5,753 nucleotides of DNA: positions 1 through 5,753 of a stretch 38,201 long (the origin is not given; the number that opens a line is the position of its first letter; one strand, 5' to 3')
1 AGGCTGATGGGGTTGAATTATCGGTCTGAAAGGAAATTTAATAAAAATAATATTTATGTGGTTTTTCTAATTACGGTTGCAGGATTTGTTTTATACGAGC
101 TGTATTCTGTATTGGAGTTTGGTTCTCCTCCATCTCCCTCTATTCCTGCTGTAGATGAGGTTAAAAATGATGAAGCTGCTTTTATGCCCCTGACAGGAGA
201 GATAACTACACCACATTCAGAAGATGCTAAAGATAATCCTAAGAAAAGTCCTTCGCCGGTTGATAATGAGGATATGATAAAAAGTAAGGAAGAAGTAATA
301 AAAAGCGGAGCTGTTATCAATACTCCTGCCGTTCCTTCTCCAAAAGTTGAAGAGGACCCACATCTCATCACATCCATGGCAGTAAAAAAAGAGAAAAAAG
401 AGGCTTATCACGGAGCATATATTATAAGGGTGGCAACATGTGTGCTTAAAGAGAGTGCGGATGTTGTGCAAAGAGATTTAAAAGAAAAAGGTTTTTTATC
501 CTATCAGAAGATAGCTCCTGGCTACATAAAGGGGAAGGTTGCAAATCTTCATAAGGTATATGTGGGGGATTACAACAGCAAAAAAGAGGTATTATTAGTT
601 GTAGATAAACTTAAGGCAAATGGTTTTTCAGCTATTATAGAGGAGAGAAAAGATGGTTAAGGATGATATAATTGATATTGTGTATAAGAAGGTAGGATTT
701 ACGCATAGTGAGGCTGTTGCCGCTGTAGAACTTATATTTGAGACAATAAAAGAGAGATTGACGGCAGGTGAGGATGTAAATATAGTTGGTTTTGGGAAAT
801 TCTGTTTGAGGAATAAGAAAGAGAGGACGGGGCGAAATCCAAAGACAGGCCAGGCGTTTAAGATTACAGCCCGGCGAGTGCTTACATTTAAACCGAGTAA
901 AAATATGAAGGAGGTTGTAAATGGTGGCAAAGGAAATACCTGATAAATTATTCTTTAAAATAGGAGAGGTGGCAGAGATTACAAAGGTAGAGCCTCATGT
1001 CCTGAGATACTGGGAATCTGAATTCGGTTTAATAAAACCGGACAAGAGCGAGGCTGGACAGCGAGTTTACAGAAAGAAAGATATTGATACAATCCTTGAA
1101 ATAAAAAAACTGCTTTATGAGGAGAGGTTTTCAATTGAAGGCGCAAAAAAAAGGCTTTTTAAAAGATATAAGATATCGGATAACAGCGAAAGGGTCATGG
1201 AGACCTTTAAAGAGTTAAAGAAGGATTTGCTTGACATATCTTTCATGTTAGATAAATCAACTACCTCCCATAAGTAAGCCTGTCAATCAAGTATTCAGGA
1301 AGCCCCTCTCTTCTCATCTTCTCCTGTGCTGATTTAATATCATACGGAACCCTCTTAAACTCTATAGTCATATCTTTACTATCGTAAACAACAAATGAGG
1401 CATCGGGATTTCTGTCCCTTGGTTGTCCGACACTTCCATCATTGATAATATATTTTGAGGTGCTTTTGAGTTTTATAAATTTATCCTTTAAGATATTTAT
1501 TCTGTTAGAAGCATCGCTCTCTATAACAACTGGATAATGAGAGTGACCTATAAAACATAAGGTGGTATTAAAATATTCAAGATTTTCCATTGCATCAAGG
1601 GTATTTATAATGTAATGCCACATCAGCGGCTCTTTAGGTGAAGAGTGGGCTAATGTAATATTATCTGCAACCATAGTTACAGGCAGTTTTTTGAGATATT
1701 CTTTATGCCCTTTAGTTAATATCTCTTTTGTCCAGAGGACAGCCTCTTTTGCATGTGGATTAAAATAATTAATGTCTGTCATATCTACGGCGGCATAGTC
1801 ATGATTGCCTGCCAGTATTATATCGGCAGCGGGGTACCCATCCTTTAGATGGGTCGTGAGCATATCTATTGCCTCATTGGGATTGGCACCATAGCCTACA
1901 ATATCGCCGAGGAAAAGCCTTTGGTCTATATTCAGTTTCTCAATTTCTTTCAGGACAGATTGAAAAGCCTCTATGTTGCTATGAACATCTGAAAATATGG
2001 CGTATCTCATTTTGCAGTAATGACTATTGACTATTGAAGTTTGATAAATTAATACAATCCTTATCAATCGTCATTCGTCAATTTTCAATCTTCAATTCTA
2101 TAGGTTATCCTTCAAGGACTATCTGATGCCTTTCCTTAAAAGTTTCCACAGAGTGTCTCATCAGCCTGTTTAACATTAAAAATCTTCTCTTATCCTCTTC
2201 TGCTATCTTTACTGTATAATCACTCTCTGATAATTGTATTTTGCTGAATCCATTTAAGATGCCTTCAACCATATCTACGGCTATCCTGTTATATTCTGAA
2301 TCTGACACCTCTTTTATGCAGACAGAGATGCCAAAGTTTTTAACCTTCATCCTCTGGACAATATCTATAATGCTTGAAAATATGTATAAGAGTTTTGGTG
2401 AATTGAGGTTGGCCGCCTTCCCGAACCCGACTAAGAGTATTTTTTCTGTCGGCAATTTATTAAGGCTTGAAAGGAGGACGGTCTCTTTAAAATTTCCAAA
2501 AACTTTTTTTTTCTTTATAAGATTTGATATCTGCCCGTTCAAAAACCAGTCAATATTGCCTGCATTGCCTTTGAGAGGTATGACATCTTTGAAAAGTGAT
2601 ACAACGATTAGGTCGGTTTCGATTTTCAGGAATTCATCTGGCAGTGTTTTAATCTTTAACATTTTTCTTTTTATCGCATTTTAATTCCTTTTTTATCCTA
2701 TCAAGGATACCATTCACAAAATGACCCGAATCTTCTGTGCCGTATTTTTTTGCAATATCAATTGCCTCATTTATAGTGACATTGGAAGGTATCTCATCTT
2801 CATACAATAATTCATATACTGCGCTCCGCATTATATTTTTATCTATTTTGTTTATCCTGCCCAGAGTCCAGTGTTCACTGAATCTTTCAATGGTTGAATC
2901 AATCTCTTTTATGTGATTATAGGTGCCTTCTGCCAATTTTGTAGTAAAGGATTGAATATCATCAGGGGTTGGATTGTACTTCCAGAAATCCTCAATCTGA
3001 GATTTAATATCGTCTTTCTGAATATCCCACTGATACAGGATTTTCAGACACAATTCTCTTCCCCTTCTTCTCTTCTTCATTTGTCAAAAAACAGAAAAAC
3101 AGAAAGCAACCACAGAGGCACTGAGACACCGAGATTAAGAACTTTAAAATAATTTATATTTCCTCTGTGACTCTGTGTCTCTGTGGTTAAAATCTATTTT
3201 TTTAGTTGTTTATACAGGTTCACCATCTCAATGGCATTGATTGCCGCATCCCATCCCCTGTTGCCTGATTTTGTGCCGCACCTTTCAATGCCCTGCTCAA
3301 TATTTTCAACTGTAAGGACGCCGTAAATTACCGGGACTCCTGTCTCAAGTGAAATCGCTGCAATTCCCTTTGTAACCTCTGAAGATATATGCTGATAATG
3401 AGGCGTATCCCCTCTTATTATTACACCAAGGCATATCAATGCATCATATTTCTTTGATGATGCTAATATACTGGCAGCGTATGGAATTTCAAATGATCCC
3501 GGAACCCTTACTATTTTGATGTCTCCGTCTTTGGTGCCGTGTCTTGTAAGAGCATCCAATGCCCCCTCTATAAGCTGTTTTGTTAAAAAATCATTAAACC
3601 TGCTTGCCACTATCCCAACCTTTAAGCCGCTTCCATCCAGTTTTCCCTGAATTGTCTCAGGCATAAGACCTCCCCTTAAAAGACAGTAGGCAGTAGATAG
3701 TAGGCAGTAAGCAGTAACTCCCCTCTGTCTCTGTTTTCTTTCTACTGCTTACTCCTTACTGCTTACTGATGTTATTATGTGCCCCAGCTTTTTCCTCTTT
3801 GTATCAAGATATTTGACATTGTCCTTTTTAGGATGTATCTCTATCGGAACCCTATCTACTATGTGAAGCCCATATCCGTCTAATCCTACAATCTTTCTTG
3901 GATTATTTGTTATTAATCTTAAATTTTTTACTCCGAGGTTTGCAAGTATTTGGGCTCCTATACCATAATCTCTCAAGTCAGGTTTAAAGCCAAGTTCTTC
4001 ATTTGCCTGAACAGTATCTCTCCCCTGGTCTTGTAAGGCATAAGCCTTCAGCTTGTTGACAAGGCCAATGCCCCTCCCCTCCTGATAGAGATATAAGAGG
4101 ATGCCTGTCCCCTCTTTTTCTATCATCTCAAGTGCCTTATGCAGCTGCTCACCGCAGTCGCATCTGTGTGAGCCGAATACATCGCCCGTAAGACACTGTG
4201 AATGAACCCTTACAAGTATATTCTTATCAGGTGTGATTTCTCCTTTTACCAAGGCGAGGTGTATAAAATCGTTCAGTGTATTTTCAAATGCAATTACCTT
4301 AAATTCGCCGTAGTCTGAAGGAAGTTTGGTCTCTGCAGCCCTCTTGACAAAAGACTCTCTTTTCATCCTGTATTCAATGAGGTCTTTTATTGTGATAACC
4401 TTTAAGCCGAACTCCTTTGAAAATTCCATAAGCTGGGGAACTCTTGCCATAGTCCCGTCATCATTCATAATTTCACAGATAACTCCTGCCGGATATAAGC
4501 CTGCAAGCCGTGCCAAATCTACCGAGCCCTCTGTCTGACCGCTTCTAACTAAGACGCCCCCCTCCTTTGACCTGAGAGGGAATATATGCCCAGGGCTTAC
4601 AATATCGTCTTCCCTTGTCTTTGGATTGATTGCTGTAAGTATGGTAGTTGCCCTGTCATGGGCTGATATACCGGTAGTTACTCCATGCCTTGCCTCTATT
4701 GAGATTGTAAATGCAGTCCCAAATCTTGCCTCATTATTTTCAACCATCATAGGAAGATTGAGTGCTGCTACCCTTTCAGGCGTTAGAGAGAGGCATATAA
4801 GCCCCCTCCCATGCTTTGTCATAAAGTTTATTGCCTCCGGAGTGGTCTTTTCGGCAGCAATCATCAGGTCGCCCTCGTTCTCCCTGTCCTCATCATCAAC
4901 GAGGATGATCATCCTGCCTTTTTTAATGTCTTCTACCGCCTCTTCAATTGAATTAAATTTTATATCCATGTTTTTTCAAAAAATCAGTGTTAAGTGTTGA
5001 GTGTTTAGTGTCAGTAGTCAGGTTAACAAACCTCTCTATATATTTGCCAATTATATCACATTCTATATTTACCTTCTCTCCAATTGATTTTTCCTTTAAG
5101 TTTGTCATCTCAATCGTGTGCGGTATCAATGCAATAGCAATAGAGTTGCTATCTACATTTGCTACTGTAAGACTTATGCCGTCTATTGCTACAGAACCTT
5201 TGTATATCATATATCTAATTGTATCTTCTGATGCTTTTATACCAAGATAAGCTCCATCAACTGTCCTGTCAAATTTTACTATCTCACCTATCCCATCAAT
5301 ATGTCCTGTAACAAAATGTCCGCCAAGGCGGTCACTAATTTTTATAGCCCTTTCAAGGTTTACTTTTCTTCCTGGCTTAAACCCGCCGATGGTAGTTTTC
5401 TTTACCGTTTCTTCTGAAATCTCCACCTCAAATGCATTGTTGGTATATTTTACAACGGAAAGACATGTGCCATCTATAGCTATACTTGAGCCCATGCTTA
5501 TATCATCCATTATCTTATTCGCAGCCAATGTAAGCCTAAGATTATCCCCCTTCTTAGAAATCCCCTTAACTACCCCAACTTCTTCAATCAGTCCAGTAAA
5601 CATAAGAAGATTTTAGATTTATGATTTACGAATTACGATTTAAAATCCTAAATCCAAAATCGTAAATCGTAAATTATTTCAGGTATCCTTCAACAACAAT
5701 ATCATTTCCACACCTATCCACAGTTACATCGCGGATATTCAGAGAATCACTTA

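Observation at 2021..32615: STRR-like degenerate heptamer/octamer arrays, usually as inverted pairs, fill almost every intra-operon spacer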

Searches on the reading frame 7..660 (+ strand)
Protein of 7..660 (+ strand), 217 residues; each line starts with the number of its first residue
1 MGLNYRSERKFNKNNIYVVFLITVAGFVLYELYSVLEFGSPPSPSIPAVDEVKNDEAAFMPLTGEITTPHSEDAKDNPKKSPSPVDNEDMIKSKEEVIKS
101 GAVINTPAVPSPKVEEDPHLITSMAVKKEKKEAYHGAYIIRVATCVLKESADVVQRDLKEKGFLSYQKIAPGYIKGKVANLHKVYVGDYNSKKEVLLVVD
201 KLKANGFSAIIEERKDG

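Call 55: search_protein_families(library=pfam, proteins=[window:7-660:+], max_evalue=0.00001)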
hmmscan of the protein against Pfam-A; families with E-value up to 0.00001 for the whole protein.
window:7-660:+ (217 aa): 1 family
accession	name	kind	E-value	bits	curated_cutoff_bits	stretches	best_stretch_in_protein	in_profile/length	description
PF05036.18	SPOR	-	6.1e-07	30.1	21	1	135-211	2-74/76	SPOR domain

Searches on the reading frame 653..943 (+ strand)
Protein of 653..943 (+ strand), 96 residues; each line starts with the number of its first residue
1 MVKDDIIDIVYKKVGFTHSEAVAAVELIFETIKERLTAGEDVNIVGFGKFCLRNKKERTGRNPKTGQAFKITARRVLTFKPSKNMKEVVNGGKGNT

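Call 55: search_protein_families(library=pfam, proteins=[window:653-943:+], max_evalue=0.00001)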
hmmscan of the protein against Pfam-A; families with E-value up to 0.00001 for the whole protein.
window:653-943:+ (96 aa): 1 family
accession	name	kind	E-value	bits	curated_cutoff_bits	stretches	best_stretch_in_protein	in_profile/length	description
PF00216.26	Bac_DNA_binding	-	6e-30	103.8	22.4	1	1-90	1-90/90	Bacterial DNA-binding protein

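Call 76: find_encoding_contigs(protein=window:653-943:+, flank=10000, max_places=3)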
Protein window:653-943:+ (96 aa): 18 contigs read that carry it; 3 places shown.
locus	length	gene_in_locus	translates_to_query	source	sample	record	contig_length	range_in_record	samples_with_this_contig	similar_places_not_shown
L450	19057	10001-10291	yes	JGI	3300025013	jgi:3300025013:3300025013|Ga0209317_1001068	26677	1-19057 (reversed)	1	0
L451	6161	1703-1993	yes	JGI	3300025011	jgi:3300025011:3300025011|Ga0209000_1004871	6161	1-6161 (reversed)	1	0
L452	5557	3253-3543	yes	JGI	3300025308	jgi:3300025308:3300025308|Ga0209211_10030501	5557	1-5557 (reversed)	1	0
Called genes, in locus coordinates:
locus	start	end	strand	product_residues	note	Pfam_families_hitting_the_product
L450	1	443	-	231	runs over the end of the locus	PF02223:Thymidylate_kin, PF13521:AAA_28 (faint)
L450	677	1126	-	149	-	PF14522:Cytochrome_C7 (faint), PF14537:Cytochrom_c3_2 (weak)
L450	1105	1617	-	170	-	PF03264:Cytochrom_NNT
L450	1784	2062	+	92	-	PF03551:PadR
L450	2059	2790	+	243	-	PF01925:TauE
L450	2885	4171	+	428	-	-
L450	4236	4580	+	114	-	PF00034:Cytochrom_C, PF13442:Cytochrome_CBB3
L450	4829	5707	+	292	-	PF00140:Sigma70_r1_2 (weak), PF04542:Sigma70_r2, PF04539:Sigma70_r3 (weak), PF04545:Sigma70_r4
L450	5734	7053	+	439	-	PF00071:Ras (faint), PF01926:MMR_HSR1, PF02421:FeoB_N, PF00009:GTP_EFTU (weak), PF00009:GTP_EFTU, PF01926:MMR_HSR1, PF02421:FeoB_N, PF14714:KH_dom-like, +5 more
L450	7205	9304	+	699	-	PF00009:GTP_EFTU, PF22042:EF-G_D2, PF03144:GTP_EFTU_D2, PF14492:EFG_III, PF03764:EFG_IV, PF00679:EFG_C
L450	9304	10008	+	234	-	PF05036:SPOR (weak)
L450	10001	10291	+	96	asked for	PF00216:Bac_DNA_binding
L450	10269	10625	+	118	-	PF13411:MerR_1, PF00376:MerR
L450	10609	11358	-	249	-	PF00149:Metallophos, PF12850:Metallophos_2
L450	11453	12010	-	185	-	PF02789:Peptidase_M17_N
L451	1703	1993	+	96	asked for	PF00216:Bac_DNA_binding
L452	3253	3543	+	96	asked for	PF00216:Bac_DNA_binding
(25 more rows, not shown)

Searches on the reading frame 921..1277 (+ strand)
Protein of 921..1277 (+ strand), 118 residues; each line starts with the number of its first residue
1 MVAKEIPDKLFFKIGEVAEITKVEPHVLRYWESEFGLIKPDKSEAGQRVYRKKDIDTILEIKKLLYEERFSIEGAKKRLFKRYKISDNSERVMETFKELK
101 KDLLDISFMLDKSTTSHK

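Call 55: search_protein_families(library=pfam, proteins=[window:921-1277:+], max_evalue=0.00001)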
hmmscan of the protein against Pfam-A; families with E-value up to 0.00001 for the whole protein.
window:921-1277:+ (118 aa): 2 families
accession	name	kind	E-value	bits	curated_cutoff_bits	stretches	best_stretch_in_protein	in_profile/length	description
PF13411.12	MerR_1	-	1.3e-19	70.5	21.6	1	12-78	1-65/69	MerR HTH family regulatory protein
PF00376.29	MerR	-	2.7e-12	46.7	28.2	1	13-50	1-38/38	MerR family regulatory protein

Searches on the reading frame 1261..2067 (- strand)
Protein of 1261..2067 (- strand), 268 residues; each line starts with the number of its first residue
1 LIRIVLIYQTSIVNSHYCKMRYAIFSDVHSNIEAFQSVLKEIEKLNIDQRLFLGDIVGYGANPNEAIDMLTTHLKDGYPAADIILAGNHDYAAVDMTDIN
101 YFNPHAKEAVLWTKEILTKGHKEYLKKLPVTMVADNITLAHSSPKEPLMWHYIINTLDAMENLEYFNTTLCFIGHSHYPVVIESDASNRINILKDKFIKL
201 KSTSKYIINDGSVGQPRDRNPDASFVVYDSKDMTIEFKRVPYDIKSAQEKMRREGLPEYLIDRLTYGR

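Call 55: search_protein_families(library=pfam, proteins=[window:1261-2067:-], max_evalue=0.00001)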
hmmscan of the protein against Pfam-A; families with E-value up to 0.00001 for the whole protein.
window:1261-2067:- (268 aa): 2 families
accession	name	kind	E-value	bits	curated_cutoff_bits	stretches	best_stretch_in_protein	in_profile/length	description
PF12850.12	Metallophos_2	-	3.9e-13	50.1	27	1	20-231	1-152/154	Calcineurin-like phosphoesterase superfamily domain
PF00149.33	Metallophos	-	9e-13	49.5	21.5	1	20-179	1-191/191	Calcineurin-like phosphoesterase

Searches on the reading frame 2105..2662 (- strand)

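Call 55: search_protein_families(library=pfam, proteins=[window:2105-2662:-], max_evalue=0.00001)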
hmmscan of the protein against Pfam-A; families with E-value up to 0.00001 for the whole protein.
window:2105-2662:- (185 aa): 1 family
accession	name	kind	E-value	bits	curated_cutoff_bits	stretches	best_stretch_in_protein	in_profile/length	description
PF02789.23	Peptidase_M17_N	-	3.3e-12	46.9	23.4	1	21-138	2-118/129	Cytosol aminopeptidase family, N-terminal domain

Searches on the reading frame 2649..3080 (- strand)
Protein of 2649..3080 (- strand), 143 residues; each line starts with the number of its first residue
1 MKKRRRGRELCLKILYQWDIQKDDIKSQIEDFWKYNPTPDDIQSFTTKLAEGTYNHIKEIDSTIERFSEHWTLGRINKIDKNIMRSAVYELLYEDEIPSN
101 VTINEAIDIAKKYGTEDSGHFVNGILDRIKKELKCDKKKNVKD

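Call 55: search_protein_families(library=pfam, proteins=[window:2649-3080:-], max_evalue=0.00001)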
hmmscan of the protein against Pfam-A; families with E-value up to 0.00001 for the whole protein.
window:2649-3080:- (143 aa): 1 family
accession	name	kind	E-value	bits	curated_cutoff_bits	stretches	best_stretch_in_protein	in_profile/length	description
PF01029.23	NusB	-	5.7e-38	130.7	23.1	1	7-131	3-133/133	NusB family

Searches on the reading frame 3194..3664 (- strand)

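Call 55: search_protein_families(library=pfam, proteins=[window:3194-3664:-], max_evalue=0.00001)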
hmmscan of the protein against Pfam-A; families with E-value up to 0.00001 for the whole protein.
window:3194-3664:- (156 aa): 1 family
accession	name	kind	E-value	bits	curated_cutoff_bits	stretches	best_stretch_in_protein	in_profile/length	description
PF00885.24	DMRL_synthase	-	1.5e-56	190.6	26.7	1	13-151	1-138/139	6,7-dimethyl-8-ribityllumazine synthase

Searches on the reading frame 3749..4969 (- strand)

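Call 55: search_protein_families(library=pfam, proteins=[window:3749-4969:-], max_evalue=0.00001)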
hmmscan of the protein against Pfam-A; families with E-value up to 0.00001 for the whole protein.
window:3749-4969:- (406 aa): 2 families
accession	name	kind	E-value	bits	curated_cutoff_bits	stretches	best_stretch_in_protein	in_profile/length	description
PF00926.24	DHBP_synthase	-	7.6e-88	293.5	26.4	1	9-200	1-191/191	3,4-dihydroxy-2-butanone 4-phosphate synthase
PF00925.25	GTP_cyclohydro2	-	5.9e-75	250.8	23.3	1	210-375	2-165/165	GTP cyclohydrolase II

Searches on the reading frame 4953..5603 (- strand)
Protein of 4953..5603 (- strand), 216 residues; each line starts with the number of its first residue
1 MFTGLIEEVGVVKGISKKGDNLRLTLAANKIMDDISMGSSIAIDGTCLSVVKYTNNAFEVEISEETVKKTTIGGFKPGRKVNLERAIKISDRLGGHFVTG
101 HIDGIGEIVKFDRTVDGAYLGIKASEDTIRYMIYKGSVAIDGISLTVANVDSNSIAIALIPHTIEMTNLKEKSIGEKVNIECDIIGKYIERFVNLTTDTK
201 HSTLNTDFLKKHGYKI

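Call 55: search_protein_families(library=pfam, proteins=[window:4953-5603:-], max_evalue=0.00001)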
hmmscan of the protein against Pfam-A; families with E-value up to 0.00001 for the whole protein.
window:4953-5603:- (216 aa): 1 family
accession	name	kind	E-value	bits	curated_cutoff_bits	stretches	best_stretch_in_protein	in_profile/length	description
PF00677.23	Lum_binding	-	4.5e-48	161.6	27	2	99-183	1-86/86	Lumazine binding domain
